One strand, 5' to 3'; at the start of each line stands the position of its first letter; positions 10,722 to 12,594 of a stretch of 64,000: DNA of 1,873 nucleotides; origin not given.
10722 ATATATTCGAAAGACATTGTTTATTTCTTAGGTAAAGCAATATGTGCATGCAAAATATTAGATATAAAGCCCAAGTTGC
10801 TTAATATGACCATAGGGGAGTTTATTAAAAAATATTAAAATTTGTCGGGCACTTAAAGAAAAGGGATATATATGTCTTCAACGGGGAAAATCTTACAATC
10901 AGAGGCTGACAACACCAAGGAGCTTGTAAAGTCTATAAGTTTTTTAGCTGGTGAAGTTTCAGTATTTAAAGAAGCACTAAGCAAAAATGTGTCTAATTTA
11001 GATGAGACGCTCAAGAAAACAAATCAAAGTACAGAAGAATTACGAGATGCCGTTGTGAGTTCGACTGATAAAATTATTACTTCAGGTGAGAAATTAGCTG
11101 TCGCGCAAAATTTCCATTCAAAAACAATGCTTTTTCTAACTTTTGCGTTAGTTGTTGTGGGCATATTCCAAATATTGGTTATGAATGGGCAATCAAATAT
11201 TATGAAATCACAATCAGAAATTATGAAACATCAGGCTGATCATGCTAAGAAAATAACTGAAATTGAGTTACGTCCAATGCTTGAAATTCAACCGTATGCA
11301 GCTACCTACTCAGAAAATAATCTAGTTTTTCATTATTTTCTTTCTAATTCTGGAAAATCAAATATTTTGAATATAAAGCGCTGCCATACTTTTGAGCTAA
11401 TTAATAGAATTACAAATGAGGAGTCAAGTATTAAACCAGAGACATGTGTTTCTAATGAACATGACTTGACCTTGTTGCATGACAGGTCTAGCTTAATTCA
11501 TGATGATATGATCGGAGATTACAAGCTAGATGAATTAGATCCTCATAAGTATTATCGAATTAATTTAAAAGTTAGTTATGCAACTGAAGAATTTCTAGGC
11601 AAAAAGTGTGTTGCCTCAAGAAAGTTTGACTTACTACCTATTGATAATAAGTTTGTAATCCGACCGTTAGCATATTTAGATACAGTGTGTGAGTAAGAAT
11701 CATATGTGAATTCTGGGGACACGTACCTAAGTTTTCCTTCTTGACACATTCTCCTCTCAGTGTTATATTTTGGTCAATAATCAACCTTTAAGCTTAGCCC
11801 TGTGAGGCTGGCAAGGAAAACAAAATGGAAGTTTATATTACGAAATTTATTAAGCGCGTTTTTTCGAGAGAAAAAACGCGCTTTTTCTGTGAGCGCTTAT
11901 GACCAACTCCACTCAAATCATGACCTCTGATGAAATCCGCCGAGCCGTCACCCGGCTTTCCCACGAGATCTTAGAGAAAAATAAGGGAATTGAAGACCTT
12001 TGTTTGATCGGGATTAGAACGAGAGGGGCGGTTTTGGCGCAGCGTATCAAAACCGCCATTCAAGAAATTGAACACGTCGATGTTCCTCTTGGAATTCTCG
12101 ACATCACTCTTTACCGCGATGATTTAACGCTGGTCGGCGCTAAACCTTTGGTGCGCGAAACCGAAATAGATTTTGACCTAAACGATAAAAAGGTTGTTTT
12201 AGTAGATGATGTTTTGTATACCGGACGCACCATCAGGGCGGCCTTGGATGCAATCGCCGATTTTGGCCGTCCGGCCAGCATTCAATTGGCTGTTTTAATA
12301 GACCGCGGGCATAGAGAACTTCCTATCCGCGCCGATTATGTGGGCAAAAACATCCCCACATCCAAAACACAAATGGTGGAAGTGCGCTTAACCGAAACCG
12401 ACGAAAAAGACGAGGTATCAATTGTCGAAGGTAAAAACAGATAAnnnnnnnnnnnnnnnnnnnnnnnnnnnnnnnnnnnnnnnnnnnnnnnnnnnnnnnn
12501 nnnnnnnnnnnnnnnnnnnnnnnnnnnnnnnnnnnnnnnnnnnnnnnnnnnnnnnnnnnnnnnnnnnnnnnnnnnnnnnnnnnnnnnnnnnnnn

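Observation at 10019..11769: AT-rich two-gene island (trypsin-like protease + coiled-coil membrane protein) flanked by duplicated promoter-like repeats, inserted in front of pyrR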

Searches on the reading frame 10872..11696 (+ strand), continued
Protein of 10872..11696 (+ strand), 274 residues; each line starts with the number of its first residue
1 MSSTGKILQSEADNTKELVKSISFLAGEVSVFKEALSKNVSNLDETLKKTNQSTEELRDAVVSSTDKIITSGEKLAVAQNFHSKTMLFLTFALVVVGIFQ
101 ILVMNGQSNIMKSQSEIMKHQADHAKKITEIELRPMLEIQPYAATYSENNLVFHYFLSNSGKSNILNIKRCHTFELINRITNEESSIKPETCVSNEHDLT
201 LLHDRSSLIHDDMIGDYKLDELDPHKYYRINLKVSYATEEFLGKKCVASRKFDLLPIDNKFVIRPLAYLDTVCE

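Call 74: fold_search(model_id=the predicted structure, library=viral)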
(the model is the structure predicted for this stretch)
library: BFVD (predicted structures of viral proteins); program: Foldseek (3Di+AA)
matches with E <= 10: 801; with E <= 0.001: 1
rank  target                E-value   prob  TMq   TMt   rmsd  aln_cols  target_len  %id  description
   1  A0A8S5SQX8            9.3e-04  1.00  0.25  0.31  13.3       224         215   13  Uncharacterized protein [Podoviridae sp. ctXBg1]
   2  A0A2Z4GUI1            2.7e-03  1.00  0.31  0.46   6.9       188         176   11  (no name in the UniProt tables at hand)
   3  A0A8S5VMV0            2.7e-03  1.00  0.24  0.41   5.8       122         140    8  (no name in the UniProt tables at hand)
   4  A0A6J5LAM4            3.0e-03  0.99  0.23  0.35   9.5       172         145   10  Uncharacterized protein [uncultured Caudovirales phage]
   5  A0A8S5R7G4            3.2e-03  1.00  0.40  0.43   6.4       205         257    8  Uncharacterized protein [virus sp. ctah610]
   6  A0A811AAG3            3.8e-03  0.99  0.26  0.07   6.8       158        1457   14  (no name in the UniProt tables at hand)
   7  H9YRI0                4.2e-03  0.82  0.17  0.22   9.2       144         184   11  (no name in the UniProt tables at hand)
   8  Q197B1                5.5e-03  0.98  0.22  0.10  52.1       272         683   12  Uncharacterized protein 049R [Invertebrate iridescent virus 3]
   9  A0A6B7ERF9            5.5e-03  0.87  0.19  0.17  13.5       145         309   10  (no name in the UniProt tables at hand)
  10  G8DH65                8.0e-03  0.94  0.22  0.31  12.4       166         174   13  (no name in the UniProt tables at hand)
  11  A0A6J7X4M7            1.1e-02  0.66  0.16  0.09  11.4       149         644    9  Uncharacterized protein [uncultured Caudovirales phage]
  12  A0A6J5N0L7            1.2e-02  0.99  0.27  0.46  14.8       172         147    9  Uncharacterized protein [uncultured Caudovirales phage]
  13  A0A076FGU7            1.2e-02  0.96  0.24  0.09  16.4       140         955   14  Uncharacterized protein [Aureococcus anophagefferens virus]
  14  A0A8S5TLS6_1          1.3e-02  0.66  0.19  0.08  15.3       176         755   15  Uncharacterized protein [Podoviridae sp. ctz6O13]
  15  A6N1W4                1.4e-02  0.99  0.24  0.35   8.4       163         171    8  Uncharacterized protein [Microbacterium phage Min1]
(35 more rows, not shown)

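Call 81: search_dna_similar(query=window:10872-11696:+, collection=plasmids, mode=protein, max_evalue=0.01, max_rows=10)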
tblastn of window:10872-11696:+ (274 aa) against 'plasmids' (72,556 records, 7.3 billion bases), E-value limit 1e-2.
No match.

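Call 84: search_dna_similar(query=window:10872-11696:+, collection=phages, mode=protein, max_evalue=0.01, max_rows=10)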
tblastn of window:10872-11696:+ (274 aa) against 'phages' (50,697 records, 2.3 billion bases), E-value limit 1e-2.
No match.

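Call 91: search_protein_families(library=pfam, proteins=[L002:1264-1344:+, P0183, P0232, P0181], max_evalue=0.01)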
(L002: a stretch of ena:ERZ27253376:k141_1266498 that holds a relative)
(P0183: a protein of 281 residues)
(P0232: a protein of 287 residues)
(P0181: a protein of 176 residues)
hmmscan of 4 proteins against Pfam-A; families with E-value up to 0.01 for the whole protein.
L002:1264-1344:+ (27 aa): 1 family
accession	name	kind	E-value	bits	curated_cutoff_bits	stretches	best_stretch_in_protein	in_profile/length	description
PF04365.19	BrnT_toxin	-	0.0023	18.7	34.5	1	6-25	1-20/77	Ribonuclease toxin, BrnT, of type II toxin-antitoxin system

P0183 (281 aa): 0 families

P0232 (287 aa): 0 families

P0181 (176 aa): 0 families

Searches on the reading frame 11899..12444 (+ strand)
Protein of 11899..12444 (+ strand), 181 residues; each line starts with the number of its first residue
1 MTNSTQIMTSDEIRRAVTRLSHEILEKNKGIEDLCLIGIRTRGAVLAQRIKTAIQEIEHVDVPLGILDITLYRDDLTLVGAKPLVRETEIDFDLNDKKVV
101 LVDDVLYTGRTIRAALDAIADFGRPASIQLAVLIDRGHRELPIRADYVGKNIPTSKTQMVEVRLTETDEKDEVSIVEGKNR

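Call 5: search_protein_families(library=pfam, proteins=[window:11899-12444:+], max_evalue=1)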
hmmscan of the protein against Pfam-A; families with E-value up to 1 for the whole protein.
window:11899-12444:+ (181 aa): 5 families
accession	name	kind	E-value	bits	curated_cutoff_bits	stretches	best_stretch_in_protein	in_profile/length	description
PF00156.33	Pribosyltran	-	1e-25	90.3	26.3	1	6-164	4-155/158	Phosphoribosyl transferase domain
PF14681.12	UPRTase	-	0.00018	21.5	27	1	35-134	69-159/206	Uracil phosphoribosyltransferase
PF15609.12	PRTase_2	-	0.0022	18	28.8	1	95-140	118-163/188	Phosphoribosyl transferase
PF24390.1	PRTase-CE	-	0.0049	17.2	27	1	88-122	103-131/253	PRTase-CE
PF17980.7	ADD_DNMT3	-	0.23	11.9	26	1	19-36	4-21/56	DNMT3, cysteine rich ADD domain, GATA1-like zinc finger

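Call 69: search_protein_families(library=ncbifam, proteins=[window:11899-12444:+], max_evalue=0.01)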
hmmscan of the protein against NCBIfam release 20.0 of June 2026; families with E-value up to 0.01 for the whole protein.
window:11899-12444:+ (181 aa): 22 families
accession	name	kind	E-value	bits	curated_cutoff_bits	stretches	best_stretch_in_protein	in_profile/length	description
NF003549.0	PRK05205.1-5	equivalog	5.3e-76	254.1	138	1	2-177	3-180/182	bifunctional pyr operon transcriptional regulator/uracil phosphoribosyltransferase PyrR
NF003547.0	PRK05205.1-3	equivalog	5.3e-70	235.2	230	1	3-179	12-192/194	bifunctional pyr operon transcriptional regulator/uracil phosphoribosyltransferase PyrR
NF003548.0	PRK05205.1-4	equivalog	1.4e-69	233.3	218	1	5-177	4-171/173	bifunctional pyr operon transcriptional regulator/uracil phosphoribosyltransferase PyrR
NF003546.0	PRK05205.1-2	equivalog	8.2e-62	208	268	1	7-175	6-174/175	bifunctional pyr operon transcriptional regulator/uracil phosphoribosyltransferase PyrR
NF003545.0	PRK05205.1-1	equivalog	5.3e-46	156.2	140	1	13-165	10-158/171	bifunctional pyr operon transcriptional regulator/uracil phosphoribosyltransferase PyrR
NF006605.0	PRK09162.1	equivalog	2.5e-13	49.8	181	1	2-153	12-156/183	hypoxanthine-guanine phosphoribosyltransferase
TIGR01203.1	HGPRTase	equivalog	3.8e-12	46.3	150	1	8-153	3-142/167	hypoxanthine phosphoribosyltransferase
TIGR01251.1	ribP_PPkin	subfamily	2.1e-05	23.6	113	1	84-123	198-237/309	ribose-phosphate diphosphokinase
NF002620.0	PRK02277.1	subfamily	2.5e-05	24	115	1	36-136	90-180/201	orotate phosphoribosyltransferase-like protein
NF004689.0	PRK06031.1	equivalog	2.8e-05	23.5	175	1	19-136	71-195/233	phosphoribosyltransferase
NF040646.1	HPT_Archaea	equivalog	4e-05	23.3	200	1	96-145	114-162/184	hypoxanthine/guanine phosphoribosyltransferase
NF002636.0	PRK02304.1-5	equivalog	5.8e-05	22.7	125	1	95-125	116-146/176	adenine phosphoribosyltransferase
TIGR00336.1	pyrE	equivalog_domain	8.6e-05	22.4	106.8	1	5-137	29-148/173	orotate phosphoribosyltransferase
NF005592.0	PRK07322.1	subfamily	0.00011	21.7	143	1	93-136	117-160/180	adenine phosphoribosyltransferase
NF002635.0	PRK02304.1-4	subfamily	0.00037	20.1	146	1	96-144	115-162/188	adenine phosphoribosyltransferase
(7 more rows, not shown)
